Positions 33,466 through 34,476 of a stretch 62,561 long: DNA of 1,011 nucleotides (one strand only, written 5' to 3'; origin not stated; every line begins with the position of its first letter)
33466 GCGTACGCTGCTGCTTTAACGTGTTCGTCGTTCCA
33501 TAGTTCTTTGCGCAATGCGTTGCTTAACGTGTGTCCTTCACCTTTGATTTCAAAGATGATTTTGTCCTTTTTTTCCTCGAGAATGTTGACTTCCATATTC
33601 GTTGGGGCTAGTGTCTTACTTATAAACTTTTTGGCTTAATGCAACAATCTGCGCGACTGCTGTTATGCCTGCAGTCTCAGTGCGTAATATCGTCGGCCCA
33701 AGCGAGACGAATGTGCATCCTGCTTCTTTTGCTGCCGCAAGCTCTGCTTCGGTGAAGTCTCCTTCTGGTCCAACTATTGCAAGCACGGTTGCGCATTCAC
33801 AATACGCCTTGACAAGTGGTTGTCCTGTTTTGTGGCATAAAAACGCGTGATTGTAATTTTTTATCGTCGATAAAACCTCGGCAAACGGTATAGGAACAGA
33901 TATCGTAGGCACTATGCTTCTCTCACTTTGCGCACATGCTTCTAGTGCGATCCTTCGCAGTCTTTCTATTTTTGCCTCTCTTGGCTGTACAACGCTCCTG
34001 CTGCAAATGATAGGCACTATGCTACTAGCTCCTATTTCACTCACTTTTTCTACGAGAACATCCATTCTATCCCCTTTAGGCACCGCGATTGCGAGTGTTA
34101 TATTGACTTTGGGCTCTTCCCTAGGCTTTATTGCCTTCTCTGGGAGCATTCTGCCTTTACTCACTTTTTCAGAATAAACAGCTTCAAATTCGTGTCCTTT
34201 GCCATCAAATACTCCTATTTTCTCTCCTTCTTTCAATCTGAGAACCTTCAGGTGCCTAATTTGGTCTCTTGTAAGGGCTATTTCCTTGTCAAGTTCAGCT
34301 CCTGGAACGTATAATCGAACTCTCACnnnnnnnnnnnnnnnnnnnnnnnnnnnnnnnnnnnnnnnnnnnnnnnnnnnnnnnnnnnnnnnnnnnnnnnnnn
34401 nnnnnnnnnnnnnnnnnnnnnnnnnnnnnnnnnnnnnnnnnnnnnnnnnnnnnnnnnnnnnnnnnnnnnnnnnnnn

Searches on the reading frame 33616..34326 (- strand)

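Call 31: search_protein_families(library=pfam, proteins=[window:33616-34326:-], max_evalue=0.01)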
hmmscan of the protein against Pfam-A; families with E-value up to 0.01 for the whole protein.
window:33616-34326:- (236 aa): 3 families
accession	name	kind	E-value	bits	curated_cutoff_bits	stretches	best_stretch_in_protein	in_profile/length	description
PF04452.19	Methyltrans_RNA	-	8.1e-49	165.8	23.9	1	71-227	2-164/165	RNA methyltransferase domain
PF20260.4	PUA_4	-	1.6e-12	47.7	23.9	1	18-53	1-37/48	RNA methyltransferase PUA domain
PF04013.17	Methyltrn_RNA_2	-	0.0038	17.4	25.5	1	112-219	75-185/198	Putative SAM-dependent RNA methyltransferase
